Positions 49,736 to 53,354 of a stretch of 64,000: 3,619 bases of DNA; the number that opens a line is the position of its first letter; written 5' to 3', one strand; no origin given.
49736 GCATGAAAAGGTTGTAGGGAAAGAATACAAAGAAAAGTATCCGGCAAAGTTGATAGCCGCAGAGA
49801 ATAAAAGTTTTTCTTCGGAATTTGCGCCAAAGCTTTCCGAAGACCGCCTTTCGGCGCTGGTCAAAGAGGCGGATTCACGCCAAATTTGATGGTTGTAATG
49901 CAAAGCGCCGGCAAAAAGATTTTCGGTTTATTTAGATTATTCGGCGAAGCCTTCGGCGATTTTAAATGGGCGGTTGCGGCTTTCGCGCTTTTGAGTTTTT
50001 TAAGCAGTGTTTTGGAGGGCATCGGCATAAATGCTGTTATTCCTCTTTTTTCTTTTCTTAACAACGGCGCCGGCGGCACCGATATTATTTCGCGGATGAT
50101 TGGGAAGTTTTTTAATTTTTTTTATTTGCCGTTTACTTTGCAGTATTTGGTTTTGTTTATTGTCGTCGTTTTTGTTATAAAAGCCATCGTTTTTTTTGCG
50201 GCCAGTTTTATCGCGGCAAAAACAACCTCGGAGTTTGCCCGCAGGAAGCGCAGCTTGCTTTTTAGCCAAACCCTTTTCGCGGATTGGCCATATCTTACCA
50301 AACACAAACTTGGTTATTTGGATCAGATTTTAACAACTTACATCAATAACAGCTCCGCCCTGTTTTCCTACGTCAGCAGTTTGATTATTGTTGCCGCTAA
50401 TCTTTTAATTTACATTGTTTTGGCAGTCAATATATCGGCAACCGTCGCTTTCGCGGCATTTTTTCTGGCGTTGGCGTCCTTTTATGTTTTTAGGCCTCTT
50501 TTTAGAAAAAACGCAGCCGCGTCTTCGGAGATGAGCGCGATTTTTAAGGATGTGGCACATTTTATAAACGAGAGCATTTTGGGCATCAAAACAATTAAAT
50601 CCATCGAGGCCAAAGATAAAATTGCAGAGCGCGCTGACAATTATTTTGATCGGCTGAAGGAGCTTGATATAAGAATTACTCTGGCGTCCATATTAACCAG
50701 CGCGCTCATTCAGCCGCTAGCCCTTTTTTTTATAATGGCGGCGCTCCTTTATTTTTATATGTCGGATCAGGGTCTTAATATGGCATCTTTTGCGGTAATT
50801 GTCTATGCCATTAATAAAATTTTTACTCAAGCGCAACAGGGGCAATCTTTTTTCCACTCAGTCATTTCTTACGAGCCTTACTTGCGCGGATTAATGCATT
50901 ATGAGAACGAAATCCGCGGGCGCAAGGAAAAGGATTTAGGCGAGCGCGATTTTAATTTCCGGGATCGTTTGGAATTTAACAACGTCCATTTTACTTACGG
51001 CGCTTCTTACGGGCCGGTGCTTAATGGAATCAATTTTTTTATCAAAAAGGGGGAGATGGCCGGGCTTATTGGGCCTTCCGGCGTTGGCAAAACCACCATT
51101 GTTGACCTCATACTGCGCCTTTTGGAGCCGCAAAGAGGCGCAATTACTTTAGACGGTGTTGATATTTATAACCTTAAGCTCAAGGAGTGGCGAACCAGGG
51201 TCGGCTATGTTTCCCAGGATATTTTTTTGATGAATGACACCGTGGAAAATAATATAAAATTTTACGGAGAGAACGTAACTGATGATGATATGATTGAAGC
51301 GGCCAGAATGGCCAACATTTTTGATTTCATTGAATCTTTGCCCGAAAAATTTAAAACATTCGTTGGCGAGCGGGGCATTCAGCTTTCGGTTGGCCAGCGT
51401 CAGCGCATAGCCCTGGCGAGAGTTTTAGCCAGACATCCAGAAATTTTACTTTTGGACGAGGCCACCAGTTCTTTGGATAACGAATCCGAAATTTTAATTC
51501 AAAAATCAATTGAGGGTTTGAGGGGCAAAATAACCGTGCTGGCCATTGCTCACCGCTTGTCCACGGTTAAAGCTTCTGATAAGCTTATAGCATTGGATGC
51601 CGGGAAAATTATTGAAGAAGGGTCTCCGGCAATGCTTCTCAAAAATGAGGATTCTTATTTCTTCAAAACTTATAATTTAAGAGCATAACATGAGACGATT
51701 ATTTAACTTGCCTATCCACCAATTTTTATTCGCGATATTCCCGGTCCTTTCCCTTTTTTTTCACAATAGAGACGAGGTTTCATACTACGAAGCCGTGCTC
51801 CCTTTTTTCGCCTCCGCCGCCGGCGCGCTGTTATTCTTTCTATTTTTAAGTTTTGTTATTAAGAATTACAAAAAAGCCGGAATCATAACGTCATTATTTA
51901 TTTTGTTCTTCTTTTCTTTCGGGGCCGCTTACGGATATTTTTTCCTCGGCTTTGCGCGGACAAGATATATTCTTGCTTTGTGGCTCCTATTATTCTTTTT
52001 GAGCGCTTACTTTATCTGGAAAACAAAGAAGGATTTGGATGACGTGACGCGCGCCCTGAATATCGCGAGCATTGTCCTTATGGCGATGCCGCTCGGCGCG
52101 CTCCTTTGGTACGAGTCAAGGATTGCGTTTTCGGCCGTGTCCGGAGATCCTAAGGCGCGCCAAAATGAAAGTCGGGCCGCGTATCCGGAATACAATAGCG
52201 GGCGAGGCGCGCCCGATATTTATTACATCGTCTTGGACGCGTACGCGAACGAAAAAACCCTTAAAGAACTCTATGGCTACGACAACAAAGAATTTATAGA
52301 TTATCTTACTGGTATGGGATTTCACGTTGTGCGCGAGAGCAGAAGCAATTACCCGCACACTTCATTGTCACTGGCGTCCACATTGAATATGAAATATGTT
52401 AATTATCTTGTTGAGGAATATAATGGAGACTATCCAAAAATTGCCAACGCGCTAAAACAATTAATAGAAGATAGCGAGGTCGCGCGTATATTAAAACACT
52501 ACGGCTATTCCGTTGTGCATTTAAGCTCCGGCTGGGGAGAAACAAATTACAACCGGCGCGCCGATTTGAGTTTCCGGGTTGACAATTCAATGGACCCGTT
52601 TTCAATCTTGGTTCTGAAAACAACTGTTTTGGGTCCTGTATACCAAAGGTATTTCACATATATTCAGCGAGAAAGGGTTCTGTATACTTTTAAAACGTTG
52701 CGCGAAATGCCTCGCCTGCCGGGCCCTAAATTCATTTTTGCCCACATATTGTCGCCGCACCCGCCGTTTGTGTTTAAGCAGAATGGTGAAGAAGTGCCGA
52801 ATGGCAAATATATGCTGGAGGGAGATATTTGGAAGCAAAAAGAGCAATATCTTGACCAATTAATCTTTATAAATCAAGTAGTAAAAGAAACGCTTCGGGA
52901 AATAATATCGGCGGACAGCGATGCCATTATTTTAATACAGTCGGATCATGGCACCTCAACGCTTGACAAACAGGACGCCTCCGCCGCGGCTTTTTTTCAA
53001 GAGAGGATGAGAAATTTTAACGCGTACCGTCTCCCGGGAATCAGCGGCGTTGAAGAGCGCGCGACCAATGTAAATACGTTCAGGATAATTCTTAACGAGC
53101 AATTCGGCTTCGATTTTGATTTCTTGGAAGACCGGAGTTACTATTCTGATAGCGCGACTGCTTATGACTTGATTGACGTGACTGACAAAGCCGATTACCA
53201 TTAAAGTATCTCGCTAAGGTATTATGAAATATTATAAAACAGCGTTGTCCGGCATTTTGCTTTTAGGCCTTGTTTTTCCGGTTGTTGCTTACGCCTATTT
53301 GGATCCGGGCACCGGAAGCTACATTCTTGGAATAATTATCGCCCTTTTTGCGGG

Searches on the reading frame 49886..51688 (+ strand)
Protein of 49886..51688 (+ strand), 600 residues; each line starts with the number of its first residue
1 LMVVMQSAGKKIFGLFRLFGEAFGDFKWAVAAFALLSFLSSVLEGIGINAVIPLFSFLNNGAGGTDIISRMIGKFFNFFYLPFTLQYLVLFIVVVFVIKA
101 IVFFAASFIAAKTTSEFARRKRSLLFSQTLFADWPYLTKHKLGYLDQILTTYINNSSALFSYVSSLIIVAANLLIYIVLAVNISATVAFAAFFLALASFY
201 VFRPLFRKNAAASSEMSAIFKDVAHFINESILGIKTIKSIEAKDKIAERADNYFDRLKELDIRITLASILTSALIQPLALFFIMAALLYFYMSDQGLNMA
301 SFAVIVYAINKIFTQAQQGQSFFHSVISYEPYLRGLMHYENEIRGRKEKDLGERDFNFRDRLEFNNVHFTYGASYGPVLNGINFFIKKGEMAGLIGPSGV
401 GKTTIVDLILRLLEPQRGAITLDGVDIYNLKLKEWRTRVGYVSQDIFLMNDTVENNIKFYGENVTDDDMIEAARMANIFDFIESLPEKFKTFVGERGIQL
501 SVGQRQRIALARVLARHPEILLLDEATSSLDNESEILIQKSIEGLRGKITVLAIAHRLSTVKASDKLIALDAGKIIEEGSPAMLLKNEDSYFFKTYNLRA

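Call 5: search_protein_families(library=ncbifam, proteins=[window:49886-51688:+], max_evalue=0.00001)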
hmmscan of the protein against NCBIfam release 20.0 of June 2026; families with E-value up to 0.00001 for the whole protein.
window:49886-51688:+ (600 aa): 183 families (the best 25 are shown)
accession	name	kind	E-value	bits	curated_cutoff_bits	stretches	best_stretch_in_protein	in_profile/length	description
NF045513.1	HepA_fam_ABC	equivalog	5.4e-101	338.9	725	1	22-588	28-599/610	heterocyst formation ABC transporter subunit HepA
TIGR02203.1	MsbA_lipidA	equivalog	4.8e-93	312.6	602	1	66-591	35-562/572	lipid A export permease/ATP-binding protein MsbA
TIGR02204.1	MsbA_rel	hypoth_equivalog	6.7e-77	259.5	780.4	1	356-591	332-568/576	ABC transporter, permease/ATP-binding protein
NF008381.0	PRK11176.1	equivalog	2.6e-76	257.2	867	1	85-591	64-572/582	lipid A ABC transporter ATP-binding protein/permease MsbA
NF010178.0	PRK13657.1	equivalog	3.2e-73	247.1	733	1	94-589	60-561/588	glucan ABC transporter ATP-binding protein/ permease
TIGR03375.1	type_I_sec_LssB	subfamily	2.5e-71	240.9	693.1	1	166-587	272-691/696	type I secretion system permease/ATPase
TIGR00958.1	3a01208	subfamily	1.3e-70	238.5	874.6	1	15-591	149-707/711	antigen peptide transporter 2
TIGR01846.1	type_I_sec_HlyB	subfamily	6.7e-69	232.9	725.55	1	85-591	178-685/694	type I secretion system permease/ATPase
NF052233.1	CphA_assoc_ABC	equivalog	5.6e-67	226.7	880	1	360-592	507-737/766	cyanophycin metabolism-associated ABC transporter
TIGR02857.1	CydD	equivalog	1.6e-66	225.4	435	1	83-570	41-529/529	thiol reductant ABC exporter subunit CydD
TIGR03797.1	NHLM_micro_ABC2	equivalog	3.5e-66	224.1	709.4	1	90-588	180-675/686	NHLP bacteriocin export ABC transporter permease/ATPase subunit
NF050066.1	LPSTprtrPglK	equivalog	5.5e-66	223.1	1000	1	34-572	21-557/558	BC-type lipopolysaccharide transporter PglK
TIGR03796.1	NHLM_micro_ABC1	equivalog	6e-65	219.8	853.3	1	87-591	195-705/710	NHLP family bacteriocin export ABC transporter peptidase/permease/ATPase subunit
TIGR01192.1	chvA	subfamily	3e-63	214.4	585.4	1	91-592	60-563/585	glucan export ABC transporter ATP-binding protein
TIGR01842.1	type_I_sec_PrtD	subfamily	4e-54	184.1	510.15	1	357-584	312-540/544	type I secretion system permease/ATPase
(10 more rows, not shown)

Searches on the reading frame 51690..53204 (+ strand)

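Call 6: search_protein_families(library=ncbifam, proteins=[window:51690-53204:+], max_evalue=0.00001)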
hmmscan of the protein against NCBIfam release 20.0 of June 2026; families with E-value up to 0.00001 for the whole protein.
window:51690-53204:+ (504 aa): 0 families

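Call 39: search_protein_families(library=pfam, proteins=[window:51690-53204:+], max_evalue=0.00001)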
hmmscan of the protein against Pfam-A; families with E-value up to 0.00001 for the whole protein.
window:51690-53204:+ (504 aa): 1 family
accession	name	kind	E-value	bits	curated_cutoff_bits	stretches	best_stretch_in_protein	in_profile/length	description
PF00884.28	Sulfatase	-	3.3e-11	43.5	25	1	194-426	18-247/301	Sulfatase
